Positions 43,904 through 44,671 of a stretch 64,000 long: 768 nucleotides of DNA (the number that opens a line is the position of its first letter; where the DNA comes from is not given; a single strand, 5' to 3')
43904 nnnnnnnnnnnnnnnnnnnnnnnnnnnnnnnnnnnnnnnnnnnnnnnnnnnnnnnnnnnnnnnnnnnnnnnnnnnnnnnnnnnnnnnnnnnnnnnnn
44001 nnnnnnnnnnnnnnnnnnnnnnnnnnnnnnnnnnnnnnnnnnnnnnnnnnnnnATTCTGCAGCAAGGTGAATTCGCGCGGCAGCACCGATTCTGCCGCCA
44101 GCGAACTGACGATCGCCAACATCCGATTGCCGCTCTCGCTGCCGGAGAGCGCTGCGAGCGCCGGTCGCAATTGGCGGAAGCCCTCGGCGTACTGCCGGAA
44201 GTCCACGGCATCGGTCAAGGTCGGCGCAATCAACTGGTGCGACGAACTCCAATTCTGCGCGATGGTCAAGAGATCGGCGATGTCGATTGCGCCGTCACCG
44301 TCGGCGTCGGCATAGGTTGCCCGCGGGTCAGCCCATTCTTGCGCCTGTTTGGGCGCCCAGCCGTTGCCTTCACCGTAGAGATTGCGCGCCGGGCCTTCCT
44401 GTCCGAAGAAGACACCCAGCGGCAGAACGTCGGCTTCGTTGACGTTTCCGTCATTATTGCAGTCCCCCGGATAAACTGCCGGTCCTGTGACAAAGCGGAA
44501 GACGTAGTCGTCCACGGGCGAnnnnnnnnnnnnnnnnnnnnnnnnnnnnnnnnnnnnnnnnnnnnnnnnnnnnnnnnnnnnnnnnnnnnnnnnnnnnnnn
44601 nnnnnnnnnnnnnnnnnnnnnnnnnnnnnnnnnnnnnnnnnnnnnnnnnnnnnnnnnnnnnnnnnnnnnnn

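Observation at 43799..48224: Cohesin-like surface lipoprotein encoded next to a giant dockerin-plus-T9SS cargo protein: candidate non-cellulosomal surface-display system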

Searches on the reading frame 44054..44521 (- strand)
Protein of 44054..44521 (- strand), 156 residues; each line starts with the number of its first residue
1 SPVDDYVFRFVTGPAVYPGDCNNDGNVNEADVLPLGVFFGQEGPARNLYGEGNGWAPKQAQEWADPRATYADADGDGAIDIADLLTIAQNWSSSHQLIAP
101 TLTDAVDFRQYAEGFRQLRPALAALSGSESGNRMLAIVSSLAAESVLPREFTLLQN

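Call 54: predict_structure(alignment_id=A4)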
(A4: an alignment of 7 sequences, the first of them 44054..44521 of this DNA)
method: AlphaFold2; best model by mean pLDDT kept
length: 156 residues; sequences in the alignment: 7
mean_pLDDT: 58.0   pTM: 0.58
mean pLDDT of the five models: 58.0, 45.0, 43.3, 40.8, 39.9
residues with pLDDT >= 90: 0; 70-90: 47; 50-70: 57; < 50: 52
segments of 3 or more residues with pLDDT < 50: 1-14, 48-53, 62-69, 97-108, 146-156
pLDDT, mean of each block of 10 residues (from residue 1): 35 61 77 74 54 58 47 76 76 55 39 65 62 63 45 28
secondary structure, 60 per line:
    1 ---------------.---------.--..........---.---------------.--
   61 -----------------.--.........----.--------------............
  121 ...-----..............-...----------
elements in order: H29-38 H81-89 H109-123 H129-142

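Call 56: fold_search(model_id=the predicted structure, library=pdb)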
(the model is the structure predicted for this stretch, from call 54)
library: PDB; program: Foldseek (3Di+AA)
matches with E <= 10: 28; with E <= 0.001: 0
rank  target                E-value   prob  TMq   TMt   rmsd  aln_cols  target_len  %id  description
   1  2y3n_B                2.7e-02  1.00  0.33  0.78   1.6        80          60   25  Type II cohesin-dockerin domain from Bacteroides cellolosolvens (released 2012-01-11)
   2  5m0y_B                3.7e-01  0.63  0.26  0.26   6.7        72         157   19  Crystal Structure of the CohScaA-XDocCipB type II complex from Clostridium thermocellum at 1.5Angstrom resolution (released 2017-09-06)
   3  3kcp_A                1.5e+00  0.44  0.30  0.17   2.8        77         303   16  Crystal structure of interacting Clostridium thermocellum multimodular components (released 2010-02-09)
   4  6yra_A                5.4e+00  0.01  0.14  0.05  15.1       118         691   11  Crystal structure of ATP-dependent caprolactamase from Pseudomonas jessenii (released 2021-04-21)
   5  4fl4_C                6.5e+00  0.10  0.29  0.16   5.7        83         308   14  Scaffoldin conformation and dynamics revealed by a ternary complex from the Clostridium thermocellum cellulosome (released 2012-06-27)
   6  4o57                  6.5e+00  0.03  0.16  0.11   3.9        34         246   24  Crystal Structure of Trichomonas vaginalis Triosephosphate Isomerase Ile45-Tyr mutant (Tvag_497370) (released 2014-12-24)
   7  4fl4_I                6.9e+00  0.11  0.29  0.15   4.3        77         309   16  Scaffoldin conformation and dynamics revealed by a ternary complex from the Clostridium thermocellum cellulosome (released 2012-06-27)
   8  8jzd_A                7.3e+00  0.08  0.21  0.20   6.6        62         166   21  Crystal structure of Escherichia coli NarJ in complex with the signal peptide of E. coli NarG (released 2024-05-15)
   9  3b1x_A                7.7e+00  0.02  0.17  0.13  14.5        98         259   10  Crystal structure of an S. thermophilus NFeoB E66A mutant bound to GMPPNP (released 2011-11-02)
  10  7z4y_B                7.7e+00  0.01  0.19  0.05  14.6       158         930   11  Human NEXT dimer - overall reconstruction of the core complex (released 2022-06-22)
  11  9v7j_u                8.2e+00  0.08  0.19  0.19   3.0        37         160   24  Phycobilisome core from Gloeobacter violaceus PCC 7421 (released 2025-09-24)
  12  7dgu                  8.2e+00  0.04  0.14  0.21   4.5        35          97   20  De novo designed protein H4A1R (released 2021-11-24)
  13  6tug_E                8.2e+00  0.02  0.21  0.09  21.8       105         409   14  Enterococcus italicus Csm6 bound to cyclic hexa-2'-fluoro-hexa-dAMP (released 2020-02-26)
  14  4zln                  8.2e+00  0.01  0.13  0.03  17.1       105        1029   12  Crystal structure of transporter AcrB deletion mutant (released 2016-09-14)
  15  4gpk_G                8.7e+00  0.03  0.14  0.07   8.2        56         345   12  Crystal structure of NprR in complex with its cognate peptide NprX (released 2013-07-03)
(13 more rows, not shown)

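Call 95: search_protein_representatives(alignment_id=A4)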
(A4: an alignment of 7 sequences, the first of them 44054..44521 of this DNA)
Query: 7 sequences, 147 profile positions. Proteins with E-value up to 0.001 (for the whole library): 7262; up to 1e-10: 5509; up to 1e-30: 127. The best 150 are listed.
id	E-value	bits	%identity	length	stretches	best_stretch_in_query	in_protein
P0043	5.8e-83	292.1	-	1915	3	33-140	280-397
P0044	9.6e-60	216.8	-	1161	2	39-119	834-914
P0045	5.4e-58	211.1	-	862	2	39-122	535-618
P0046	2.3e-44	166.9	-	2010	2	39-130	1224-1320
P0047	2.5e-43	163.5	-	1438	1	17-144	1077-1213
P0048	3.4e-41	156.6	-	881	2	38-119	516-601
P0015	8.2e-41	155.3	-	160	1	2-111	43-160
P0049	1.2e-40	154.8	-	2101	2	24-141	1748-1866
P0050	4.8e-40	152.8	-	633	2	40-126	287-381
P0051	5.9e-39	149.3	-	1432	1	16-144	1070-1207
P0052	1.5e-38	148.0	-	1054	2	39-120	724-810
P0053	4.6e-38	146.4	-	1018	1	12-145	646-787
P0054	6.9e-38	145.8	-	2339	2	15-131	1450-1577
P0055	1.6e-37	144.7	-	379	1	3-131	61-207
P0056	1.8e-37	144.5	-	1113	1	12-144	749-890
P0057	2.2e-36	141.0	-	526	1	17-130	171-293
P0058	2.2e-36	140.9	-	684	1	12-124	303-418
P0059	2.5e-36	140.8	-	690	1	9-143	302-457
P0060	1.7e-35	138.1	-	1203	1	12-130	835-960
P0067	7.7e-35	136.0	-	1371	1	12-125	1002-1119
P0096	3.6e-33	130.5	-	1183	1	4-127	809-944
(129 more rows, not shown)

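Call 97: search_protein_families(library=pfam, proteins=[P0053, P0058, P0059, P0060, P0044, P0047, P0057, P0096], max_evalue=0.001)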
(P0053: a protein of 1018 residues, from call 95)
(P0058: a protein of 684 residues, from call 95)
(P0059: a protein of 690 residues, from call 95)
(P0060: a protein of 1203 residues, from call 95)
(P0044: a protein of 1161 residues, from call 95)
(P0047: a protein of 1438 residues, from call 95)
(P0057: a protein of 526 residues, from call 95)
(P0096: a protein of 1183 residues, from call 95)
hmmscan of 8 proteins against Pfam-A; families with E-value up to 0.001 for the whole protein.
P0053 (1018 aa): 8 families
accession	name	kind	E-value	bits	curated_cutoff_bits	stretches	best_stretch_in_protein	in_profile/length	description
PF00092.34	VWA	-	5.8e-25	88.9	23.8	1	317-476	2-173/174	von Willebrand factor type A domain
PF13385.13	Laminin_G_3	-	2.1e-21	77.1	27.6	1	103-245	16-149/151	Concanavalin A-like lectin/glucanases superfamily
PF13519.12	VWA_2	-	7.9e-17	62.3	27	1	317-415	1-106/107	von Willebrand factor type A domain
PF00963.24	Cohesin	-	1.5e-13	51.5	24.1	2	785-895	8-123/139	Cohesin domain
PF13768.12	VWA_3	-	5e-13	49.8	27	1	316-463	2-154/155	von Willebrand factor type A domain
PF13860.13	FlgD_ig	-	1e-09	38.7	27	1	950-1005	20-75/79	FlgD Ig-like domain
PF00404.24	Dockerin_1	-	1.9e-06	28.4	22.9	1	681-746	1-50/57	Dockerin type I domain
PF18962.6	Por_Secre_tail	-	9.1e-05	23.1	27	1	936-1015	3-74/75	Secretion system C-terminal sorting domain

P0058 (684 aa): 4 families
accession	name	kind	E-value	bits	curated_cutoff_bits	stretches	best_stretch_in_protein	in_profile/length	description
PF13860.13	FlgD_ig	-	7.7e-13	48.7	27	1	602-665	12-76/79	FlgD Ig-like domain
PF19190.6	BACON_2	-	3.7e-10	40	25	1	91-178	2-90/94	Viral BACON domain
PF00404.24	Dockerin_1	-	3.6e-08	33.9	22.9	1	337-402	1-50/57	Dockerin type I domain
PF18962.6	Por_Secre_tail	-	6.5e-05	23.6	27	1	594-667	2-67/75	Secretion system C-terminal sorting domain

P0059 (690 aa): 5 families
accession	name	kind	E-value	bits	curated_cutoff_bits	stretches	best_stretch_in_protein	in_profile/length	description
PF19190.6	BACON_2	-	4.5e-18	65.4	25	2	10-101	2-92/94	Viral BACON domain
PF13004.13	BACON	-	1.2e-16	60.9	25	2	40-101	1-61/61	Putative binding domain, N-terminal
PF18962.6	Por_Secre_tail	-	7.6e-07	29.8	27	1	607-683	2-70/75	Secretion system C-terminal sorting domain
PF13860.13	FlgD_ig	-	2.1e-06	28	27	1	616-675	13-73/79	FlgD Ig-like domain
PF00404.24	Dockerin_1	-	2.4e-05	24.9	22.9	1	349-414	1-50/57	Dockerin type I domain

P0060 (1203 aa): 9 families
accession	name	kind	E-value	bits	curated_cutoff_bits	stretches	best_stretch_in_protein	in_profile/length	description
PF18911.6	PKD_4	-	3.9e-17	62.5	27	1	36-103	17-85/85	PKD domain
PF00963.24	Cohesin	-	2.3e-12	47.8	24.1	2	977-1088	9-125/139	Cohesin domain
PF00801.26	PKD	-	2.8e-11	43.7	23.5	1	30-95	5-74/80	PKD domain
PF13860.13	FlgD_ig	-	8.2e-10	39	27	1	1129-1189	13-74/79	FlgD Ig-like domain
PF00041.27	fn3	-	3.3e-09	37.3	25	0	379-427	35-82/84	Fibronectin type III domain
PF00404.24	Dockerin_1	-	1e-05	26.1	22.9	1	870-935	1-50/57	Dockerin type I domain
PF13585.12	CHU_C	-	2.3e-05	24.9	27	0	1137-1190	26-72/86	CHU_C Type IX secretion signal domain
PF24421.1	Ig_J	-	0.0003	21.3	29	0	381-431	52-102/104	Tip attachment protein J, Ig-like domain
PF18962.6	Por_Secre_tail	-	0.00087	20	27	0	1120-1160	2-39/75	Secretion system C-terminal sorting domain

P0044 (1161 aa): 13 families
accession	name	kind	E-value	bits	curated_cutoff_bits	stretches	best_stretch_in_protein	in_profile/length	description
PF00560.39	LRR_1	-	4.8e-29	94.6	20.6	0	209-231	1-23/23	Leucine Rich Repeat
PF12799.13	LRR_4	-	9.9e-27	92.8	27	4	114-149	3-37/44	Leucine Rich repeats (2 copies)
PF23598.1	LRR_14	-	1.1e-22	80.8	40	2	77-191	36-146/353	Leucine-rich repeat region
PF13855.12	LRR_8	-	2.5e-21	75.6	27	4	65-124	2-61/61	Leucine rich repeat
PF00963.24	Cohesin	-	7.4e-19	68.8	24.1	2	948-1040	19-115/139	Cohesin domain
PF13860.13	FlgD_ig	-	1.2e-09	38.5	27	1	1087-1148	13-75/79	FlgD Ig-like domain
PF13895.12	Ig_2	-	2.6e-08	34.4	27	1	343-415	9-77/79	Immunoglobulin domain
PF13927.12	Ig_3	-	4.9e-08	33.8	30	1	343-400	11-78/78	Immunoglobulin domain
PF23211.1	LRR_LRWD1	-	3.4e-07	30.6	28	0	228-329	15-111/190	Leucine-rich repeat and WD repeat-containing protein 1, LRR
PF00404.24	Dockerin_1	-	4.7e-07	30.3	22.9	1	838-903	1-50/57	Dockerin type I domain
PF18962.6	Por_Secre_tail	-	8.6e-07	29.6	27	1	1078-1158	2-74/75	Secretion system C-terminal sorting domain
PF24141.1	LRR_ComC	-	4.7e-06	26.9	27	1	165-279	168-279/288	EGF-like domain-containing protein ComC LRR domain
PF07679.22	I-set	-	7.3e-05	23.2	23.7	1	342-403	9-80/90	Immunoglobulin I-set domain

P0047 (1438 aa): 1 family
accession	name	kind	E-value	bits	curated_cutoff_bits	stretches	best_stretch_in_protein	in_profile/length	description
PF18962.6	Por_Secre_tail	-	8.9e-12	45.6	27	1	1365-1433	1-73/75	Secretion system C-terminal sorting domain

P0057 (526 aa): 2 families
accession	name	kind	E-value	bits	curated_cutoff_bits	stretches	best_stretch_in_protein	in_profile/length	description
PF18962.6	Por_Secre_tail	-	2.6e-09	37.7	27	1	450-518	1-70/75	Secretion system C-terminal sorting domain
PF00963.24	Cohesin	-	0.00045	20.9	24.1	1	305-434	10-137/139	Cohesin domain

P0096 (1183 aa): 6 families
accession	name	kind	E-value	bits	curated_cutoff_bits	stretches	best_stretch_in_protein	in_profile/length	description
PF13290.12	CHB_HEX_C_1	-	2.1e-14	53.7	22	1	634-704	1-66/67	Chitobiase/beta-hexosaminidase C-terminal domain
PF13287.12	Fn3_assoc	-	3.7e-12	46.6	23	1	645-708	1-59/59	Fn3 associated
PF18962.6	Por_Secre_tail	-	7.2e-11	42.7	27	1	1105-1180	2-74/75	Secretion system C-terminal sorting domain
PF07705.17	CARDB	-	5.8e-09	36.5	22.7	1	105-189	17-100/101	CARDB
PF13529.12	Peptidase_C39_2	-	9.2e-08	33.2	24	1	432-505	51-143/143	Peptidase_C39 like family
PF00404.24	Dockerin_1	-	2.1e-05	25.1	22.9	1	861-926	1-50/57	Dockerin type I domain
